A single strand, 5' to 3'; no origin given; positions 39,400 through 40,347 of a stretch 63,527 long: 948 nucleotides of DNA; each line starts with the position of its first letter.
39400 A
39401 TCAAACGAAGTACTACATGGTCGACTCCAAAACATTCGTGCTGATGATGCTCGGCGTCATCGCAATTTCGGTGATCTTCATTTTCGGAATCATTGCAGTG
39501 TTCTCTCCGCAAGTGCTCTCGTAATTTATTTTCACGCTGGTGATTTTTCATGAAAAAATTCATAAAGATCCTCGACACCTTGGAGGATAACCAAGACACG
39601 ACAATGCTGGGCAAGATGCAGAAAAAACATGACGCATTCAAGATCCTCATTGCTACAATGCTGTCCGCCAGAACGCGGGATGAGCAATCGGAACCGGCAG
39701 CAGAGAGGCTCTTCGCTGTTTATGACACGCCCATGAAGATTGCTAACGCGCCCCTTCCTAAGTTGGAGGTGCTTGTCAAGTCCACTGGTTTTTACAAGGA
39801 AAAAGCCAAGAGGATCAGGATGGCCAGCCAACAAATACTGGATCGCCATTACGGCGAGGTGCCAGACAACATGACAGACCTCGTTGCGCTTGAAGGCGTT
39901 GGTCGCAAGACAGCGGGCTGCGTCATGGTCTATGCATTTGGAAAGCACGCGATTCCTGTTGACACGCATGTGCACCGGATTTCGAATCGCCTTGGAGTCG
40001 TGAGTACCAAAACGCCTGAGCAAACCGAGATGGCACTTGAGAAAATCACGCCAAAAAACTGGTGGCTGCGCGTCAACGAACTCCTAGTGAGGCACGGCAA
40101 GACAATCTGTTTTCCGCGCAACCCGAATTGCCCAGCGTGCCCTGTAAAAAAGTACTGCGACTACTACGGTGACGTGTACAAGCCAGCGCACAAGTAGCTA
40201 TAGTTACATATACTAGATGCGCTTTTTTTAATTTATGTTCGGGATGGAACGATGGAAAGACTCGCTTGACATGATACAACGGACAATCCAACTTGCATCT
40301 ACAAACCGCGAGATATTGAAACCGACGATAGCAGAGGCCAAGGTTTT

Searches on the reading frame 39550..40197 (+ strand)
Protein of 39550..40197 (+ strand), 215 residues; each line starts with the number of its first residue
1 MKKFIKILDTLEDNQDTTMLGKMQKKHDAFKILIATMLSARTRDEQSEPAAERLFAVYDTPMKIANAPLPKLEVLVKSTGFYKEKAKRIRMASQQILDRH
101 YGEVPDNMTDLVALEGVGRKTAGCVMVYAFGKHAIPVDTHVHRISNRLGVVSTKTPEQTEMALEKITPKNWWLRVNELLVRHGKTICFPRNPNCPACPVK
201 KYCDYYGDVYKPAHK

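Call 51: find_encoding_contigs(protein=window:39550-40197:+, flank=10000, max_places=1)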
Protein window:39550-40197:+ (215 aa): 8 contigs read that carry it; 1 place shown.
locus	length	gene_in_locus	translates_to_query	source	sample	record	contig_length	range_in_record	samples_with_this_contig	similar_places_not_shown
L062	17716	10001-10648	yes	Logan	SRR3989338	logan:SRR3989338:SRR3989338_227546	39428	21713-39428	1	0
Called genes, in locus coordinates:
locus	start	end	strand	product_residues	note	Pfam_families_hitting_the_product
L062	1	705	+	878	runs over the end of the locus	PF00270:DEAD, PF04851:ResIII, PF00271:Helicase_C, PF19306:WHD_Lhr, PF08494:DEAD_assoc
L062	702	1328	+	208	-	PF12917:YfbR-like, PF13023:HD_3, PF01966:HD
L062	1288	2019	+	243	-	PF00149:Metallophos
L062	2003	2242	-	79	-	-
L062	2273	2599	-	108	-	-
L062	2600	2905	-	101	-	-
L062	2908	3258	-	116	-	-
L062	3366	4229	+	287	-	-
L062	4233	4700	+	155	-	PF00578:AhpC-TSA, PF08534:Redoxin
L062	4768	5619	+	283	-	PF00753:Lactamase_B, PF23023:Anti-Pycsar_Apyc1 (faint)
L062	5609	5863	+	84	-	-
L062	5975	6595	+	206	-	PF00156:Pribosyltran, PF14681:UPRTase (faint)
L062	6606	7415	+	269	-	PF13793:Pribosyltran_N, PF00156:Pribosyltran, PF14572:Pribosyl_synth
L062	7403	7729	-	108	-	PF02943:FeThRed_B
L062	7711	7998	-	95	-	-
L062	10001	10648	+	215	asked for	PF00730:HhH-GPD, PF00633:HHH (weak)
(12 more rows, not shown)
